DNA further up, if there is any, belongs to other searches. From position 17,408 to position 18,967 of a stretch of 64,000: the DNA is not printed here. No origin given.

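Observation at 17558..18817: Protein built from ~10 tandem 34-35-aa acidic repeats with one invariant cysteine each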

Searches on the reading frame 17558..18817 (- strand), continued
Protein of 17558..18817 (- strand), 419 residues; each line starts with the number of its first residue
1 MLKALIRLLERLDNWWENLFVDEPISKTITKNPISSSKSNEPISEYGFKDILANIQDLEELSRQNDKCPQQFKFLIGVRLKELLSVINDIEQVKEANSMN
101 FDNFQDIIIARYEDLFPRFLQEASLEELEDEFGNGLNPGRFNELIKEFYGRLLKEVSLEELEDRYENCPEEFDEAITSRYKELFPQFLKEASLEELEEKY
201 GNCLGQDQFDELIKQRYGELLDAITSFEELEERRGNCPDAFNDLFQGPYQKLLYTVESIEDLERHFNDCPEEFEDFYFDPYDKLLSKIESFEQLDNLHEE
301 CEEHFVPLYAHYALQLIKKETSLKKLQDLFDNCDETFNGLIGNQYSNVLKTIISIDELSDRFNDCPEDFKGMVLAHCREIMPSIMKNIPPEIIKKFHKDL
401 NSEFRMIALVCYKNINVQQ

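Call 60: search_protein_families(library=pfam, proteins=[L009:11277-12317:+, L009:12348-13484:+, L008:8855-9748:+], max_evalue=0.01)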
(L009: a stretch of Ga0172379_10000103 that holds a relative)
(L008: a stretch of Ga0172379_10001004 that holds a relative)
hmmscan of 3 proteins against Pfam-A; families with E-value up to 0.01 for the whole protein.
L009:11277-12317:+ (346 aa): 1 family
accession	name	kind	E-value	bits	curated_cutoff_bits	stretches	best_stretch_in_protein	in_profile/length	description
PF09762.14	CCDC93_CC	-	0.00015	21.3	30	1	167-266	89-189/429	CCDC93 coiled-coil domain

L009:12348-13484:+ (378 aa): 1 family
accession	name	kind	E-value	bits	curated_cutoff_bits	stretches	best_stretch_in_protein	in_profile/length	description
PF16868.10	NMT1_3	-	0.0079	16.3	27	0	92-181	2-103/289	NMT1-like family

L008:8855-9748:+ (297 aa): 0 families

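Call 62: predict_structure(alignment_id=A4)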
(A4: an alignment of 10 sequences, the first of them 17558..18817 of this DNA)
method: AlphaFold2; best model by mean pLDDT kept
length: 419 residues; sequences in the alignment: 10
mean_pLDDT: 87.8   pTM: 0.63
mean pLDDT of the five models: 87.8, 87.7, 86.1, 85.7, 84.2
residues with pLDDT >= 90: 275; 70-90: 118; 50-70: 9; < 50: 17
segments of 3 or more residues with pLDDT < 50: 25-39
pLDDT, mean of each block of 10 residues (from residue 1): 82 76 38 39 88 95 93 95 95 92 93 94 92 85 92 93 91 93 94 94 87 96 94 92 94 94 89 92 93 87 86 92 93 87 95 92 93 93 84 79 85 75
secondary structure, 60 per line:
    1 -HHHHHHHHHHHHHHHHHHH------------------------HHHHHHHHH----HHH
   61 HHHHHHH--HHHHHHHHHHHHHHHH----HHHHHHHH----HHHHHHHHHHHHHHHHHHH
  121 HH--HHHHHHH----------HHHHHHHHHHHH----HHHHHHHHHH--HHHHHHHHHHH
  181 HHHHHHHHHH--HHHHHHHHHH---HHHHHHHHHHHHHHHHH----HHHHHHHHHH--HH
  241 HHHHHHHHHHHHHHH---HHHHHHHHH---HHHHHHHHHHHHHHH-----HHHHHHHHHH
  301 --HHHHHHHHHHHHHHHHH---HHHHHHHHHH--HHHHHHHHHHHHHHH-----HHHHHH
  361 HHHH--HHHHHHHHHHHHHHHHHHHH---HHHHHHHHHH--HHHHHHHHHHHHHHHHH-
elements in order: H2-20 H45-53 H58-67 H70-85 H90-97 H102-122 H125-131 H142-153 H158-167 H170-190 H193-202 H206-222 H227-236 H239-255 H259-267 H271-285 H291-300 H303-319 H323-332 H335-349 H355-364 H367-386 H390-399 H402-418
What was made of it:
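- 17558..18817 (-): CDS of the 419-aa repeat protein, stop codon included. A confident AF2 model was obtained (call 62).
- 18758..18814 (-): N-terminal amphipathic helix (residues 2-20, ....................). Helix in the AF2 model (call 62).
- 18686..18757 (-): Disordered S/T/P/K-rich linker (residues 21-44). pLDDT below 50 at residues 25-39 with no secondary structure (call 62).
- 17561..17656 (-): C-terminal two-helix cap (residues 388-419), shared by the orthologue-like members. Helices 390-399 and 402-418 (call 62).
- On Glycocin / sublancin-type S-glycosylated peptides: The protein is 419 aa and folded (call 62).
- Fold: AF2 with a 10-sequence MSA gives mean pLDDT 87.8 and pTM 0.63, all alpha, with regular helix A / two-residue turn / helix B units (call 62). 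A confidently folded 419-aa solenoid is unlike a peptide precursor (call 62).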

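Call 66: search_protein_families(library=ncbifam, proteins=[P0002], max_evalue=0.1)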
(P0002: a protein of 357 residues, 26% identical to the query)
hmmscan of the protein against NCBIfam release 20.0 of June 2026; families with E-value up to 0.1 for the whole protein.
P0002 (357 aa): 1 family
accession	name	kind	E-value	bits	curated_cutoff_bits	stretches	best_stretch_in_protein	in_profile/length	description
TIGR02652.1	TIGR02652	hypoth_equivalog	0.00035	20.6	99.55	0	301-334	77-110/162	TIGR02652 family protein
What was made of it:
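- On DUF2396 (PF09654) / TIGR02652: TIGR02652 gives 20.6 bits against 99.55 (call 66).
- Closest known: Pfam DUF2396. Different: TIGR02652 gives only 20.6 bits against a cutoff of 99.55 (call 66).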

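Call 67: fold_search(model_id=the predicted structure, library=pdb)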
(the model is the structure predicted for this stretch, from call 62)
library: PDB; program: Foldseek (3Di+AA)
matches with E <= 10: 756; with E <= 0.001: 0
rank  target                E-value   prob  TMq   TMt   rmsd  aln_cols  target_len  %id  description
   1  5f0n                  5.6e-03  0.89  0.15  0.08  24.5       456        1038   11  Cohesin subunit Pds5 (released 2016-04-20)
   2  8cwy_A                7.2e-03  0.47  0.09  0.08  35.7       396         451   13  Accurate computational design of genetically encoded 3D protein crystals (released 2023-11-01)
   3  5h7c_A                8.5e-03  0.98  0.21  0.21  26.2       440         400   12  Crystal structure of a repeat protein with two Protein A-DHR14 repeat modules (released 2017-06-28)
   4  7rw8_A                9.2e-03  0.95  0.19  0.15  27.6       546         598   11  AP2 bound to heparin in the closed conformation (released 2022-03-30)
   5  1u6g_C                9.2e-03  0.77  0.14  0.07  31.8       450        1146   12  Crystal Structure of The Cand1-Cul1-Roc1 Complex (released 2004-12-14)
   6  5t8v                  1.1e-02  0.91  0.17  0.08  28.4       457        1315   13  Chaetomium thermophilum cohesin loader SCC2, C-terminal fragment (released 2016-10-19)
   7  8eic_A                1.8e-02  0.80  0.14  0.12  26.0       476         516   10  Crystal structure of beta-catenin and the MDM2 p53-binding domain in complex with H330, a Helicon Polypeptide (released 2023-10-25)
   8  1ibr_B                2.0e-02  0.47  0.12  0.11  32.9       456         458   14  COMPLEX OF RAN WITH IMPORTIN BETA (released 1999-06-03)
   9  5me3_A                2.2e-02  0.57  0.13  0.08  27.9       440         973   11  Structure of the Scc2 C-terminus (released 2017-01-11)
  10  5f0o_A                2.2e-02  0.54  0.13  0.07  26.2       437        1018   12  Cohesin subunit Pds5 in complex with Scc1 (released 2016-04-13)
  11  7kzt_V                2.3e-02  0.77  0.17  0.09  26.7       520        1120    9  Structure of the human fanconi anaemia Core-UBE2T-ID-DNA complex in intermediate state (released 2021-03-10)
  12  8fzk_D                2.3e-02  0.69  0.14  0.14  28.4       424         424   12  Dimeric human importin alpha subunit (released 2023-02-08)
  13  9ijj_AO               2.5e-02  0.89  0.17  0.15  27.5       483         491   12  In situ structure of the central apparatus in mouse sperm axoneme. (released 2025-06-04)
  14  8cws_A                2.7e-02  0.41  0.10  0.10  34.6       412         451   11  Accurate computational design of genetically encoded 3D protein crystals (released 2023-11-01)
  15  9ijj_AD               2.8e-02  0.84  0.17  0.15  27.6       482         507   12  In situ structure of the central apparatus in mouse sperm axoneme. (released 2025-06-04)
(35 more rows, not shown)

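Call 89: fold_search(model_id=the predicted structure, library=viral)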
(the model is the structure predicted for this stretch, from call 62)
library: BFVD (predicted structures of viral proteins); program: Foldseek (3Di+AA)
matches with E <= 10: 398; with E <= 0.001: 0
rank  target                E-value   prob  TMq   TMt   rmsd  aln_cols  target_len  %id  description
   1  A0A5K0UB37            1.5e-02  0.75  0.14  0.14  31.0       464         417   14  Uncharacterized protein [Yasminevirus sp. GU-2018]
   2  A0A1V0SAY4            2.5e-02  0.60  0.14  0.12  31.6       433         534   10  TPR repeat protein [Catovirus CTV1]
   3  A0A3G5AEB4            3.0e-02  0.57  0.14  0.12  27.1       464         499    9  Uncharacterized protein [Hyperionvirus sp.]
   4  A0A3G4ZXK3            3.0e-02  0.41  0.14  0.10  28.3       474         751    9  Cullin 3B [Faunusvirus sp.]
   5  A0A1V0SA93            3.1e-02  0.84  0.18  0.14  23.8       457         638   15  RING-type domain-containing protein [Catovirus CTV1]
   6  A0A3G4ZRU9            3.8e-02  0.51  0.14  0.13  47.1       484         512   11  Uncharacterized protein [Dasosvirus sp.]
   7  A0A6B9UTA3            3.8e-02  0.28  0.11  0.09  35.8       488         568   13  (no name in the UniProt tables at hand)
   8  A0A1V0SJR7            4.1e-02  0.63  0.17  0.15  37.9       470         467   10  TPR repeat protein [Klosneuvirus KNV1]
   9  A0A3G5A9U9            4.7e-02  0.44  0.14  0.12  26.6       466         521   10  Sel1 repeat family protein [Hyperionvirus sp.]
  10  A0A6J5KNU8            5.1e-02  0.57  0.15  0.12  29.2       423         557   11  Sel1-like repeat [uncultured Caudovirales phage]
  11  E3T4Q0                5.7e-02  0.54  0.16  0.12  25.7       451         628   12  Uncharacterized protein [Cafeteria roenbergensis virus (strain BV-PW1)]
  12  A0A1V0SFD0            5.7e-02  0.33  0.14  0.11  34.0       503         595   12  U-box domain protein [Hokovirus HKV1]
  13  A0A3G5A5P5            6.0e-02  0.38  0.13  0.10  37.5       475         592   10  Sel1 domain protein repeat-containing protein [Hyperionvirus sp.]
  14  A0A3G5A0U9            6.7e-02  0.57  0.15  0.14  33.2       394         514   13  Sel1 repeat family protein [Harvfovirus sp.]
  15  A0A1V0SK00            8.2e-02  0.38  0.14  0.12  25.9       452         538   15  RING finger domain protein [Klosneuvirus KNV1]
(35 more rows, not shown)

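Call 90: search_protein_families(library=pfam, alignment_id=A4, max_evalue=1)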
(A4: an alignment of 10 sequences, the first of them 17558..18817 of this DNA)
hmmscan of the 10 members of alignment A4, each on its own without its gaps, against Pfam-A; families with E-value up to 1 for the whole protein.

A. member 1, window:17558-18817:- (419 aa): 9 families
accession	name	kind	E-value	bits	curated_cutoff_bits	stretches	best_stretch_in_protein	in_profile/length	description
PF10392.15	COG5_N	-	0.00025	21.7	31.2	0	153-196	30-73/132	Conserved oligomeric Golgi complex subunit 5, N-terminal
PF03461.20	TRCF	-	0.00039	21.2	25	0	228-265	39-76/95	TRCF domain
PF12550.13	GCR1_C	-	0.0018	18.9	23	0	180-216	14-51/80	Transcriptional activator of glycolytic enzymes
PF15335.11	CAAP1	-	0.0046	17.8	25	1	178-199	25-46/63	Caspase activity and apoptosis inhibitor 1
PF19151.5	Sublancin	-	0.029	15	26.9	0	187-213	4-30/57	Sublancin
PF08535.16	KorB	-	0.077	13.4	22.3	0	38-76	28-66/89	KorB domain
PF02646.22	RmuC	-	0.16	11.4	26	0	249-296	239-286/291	RmuC family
PF13076.11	Fur_reg_FbpA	-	0.2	11.8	22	0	120-132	22-34/36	Fur-regulated basic protein A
PF21120.3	MCM_WH_arc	-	0.48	10.9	26.1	0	143-177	12-46/63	Archaeal MCM, winged-helix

B. families by the number of members that match (of 10 scanned): 48 families (the first 25 are shown)
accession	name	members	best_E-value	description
PF03461.20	TRCF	3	4e-06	TRCF domain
PF10392.15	COG5_N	3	0.00021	Conserved oligomeric Golgi complex subunit 5, N-terminal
PF12677.13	DUF3797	3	0.023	Domain of unknown function (DUF3797)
PF06248.19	Zw10_N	2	3.8e-06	Centromere/kinetochore Zw10 N-terminal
PF08700.17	VPS51_Exo84_N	2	3.3e-05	Vps51/EXO84/COG1 N-terminal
PF15335.11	CAAP1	2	0.0046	Caspase activity and apoptosis inhibitor 1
PF17279.8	DUF5344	2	0.0047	Family of unknown function (DUF5344)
PF16282.11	SANT_DAMP1_like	2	0.0072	SANT/Myb-like domain of DAMP1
PF09654.15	DUF2396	1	7.8e-07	Protein of unknown function (DUF2396)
PF08887.16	GAD-like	1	0.00065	GAD-like domain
PF12550.13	GCR1_C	1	0.0018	Transcriptional activator of glycolytic enzymes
PF04336.18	ACP_PD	1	0.0026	Acyl carrier protein phosphodiesterase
PF12086.13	DUF3563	1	0.0046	Protein of unknown function (DUF3563)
PF24570.1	BACK_BPM_SPOP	1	0.023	BPM/SPOP, BACK domain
PF18688.6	DUF5638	1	0.028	Family of unknown function (DUF5638)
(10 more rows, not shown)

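Call 91: search_protein_families(library=phrogs, proteins=[window:17558-18817:-, P0002], max_evalue=0.01)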
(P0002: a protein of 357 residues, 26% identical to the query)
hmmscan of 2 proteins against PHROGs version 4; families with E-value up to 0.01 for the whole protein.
window:17558-18817:- (419 aa): 1 family
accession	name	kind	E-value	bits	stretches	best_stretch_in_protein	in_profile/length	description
phrog_4979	-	unknown function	0.0085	17.2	1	345-405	83-137/143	-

P0002 (357 aa): 1 family
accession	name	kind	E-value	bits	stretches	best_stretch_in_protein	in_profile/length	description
phrog_12105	-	unknown function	0.0044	18.3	0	50-93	39-84/123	-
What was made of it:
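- On Phage or defence-system proteins: PHROGs gave only an E 0.0085 hit to an unknown-function family (call 91).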

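Call 92: list_cluster_members(proteins=[window:17558-18817:-, P0003, P0001])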
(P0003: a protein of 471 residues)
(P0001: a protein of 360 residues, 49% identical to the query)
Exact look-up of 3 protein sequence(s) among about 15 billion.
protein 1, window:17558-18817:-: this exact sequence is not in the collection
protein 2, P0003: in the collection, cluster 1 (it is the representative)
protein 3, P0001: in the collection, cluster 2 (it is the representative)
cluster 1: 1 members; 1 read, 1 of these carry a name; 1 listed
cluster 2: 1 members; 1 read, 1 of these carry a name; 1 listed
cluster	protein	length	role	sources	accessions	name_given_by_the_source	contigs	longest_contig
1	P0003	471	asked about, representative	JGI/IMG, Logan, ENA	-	hypothetical protein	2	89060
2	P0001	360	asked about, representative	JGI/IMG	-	hypothetical protein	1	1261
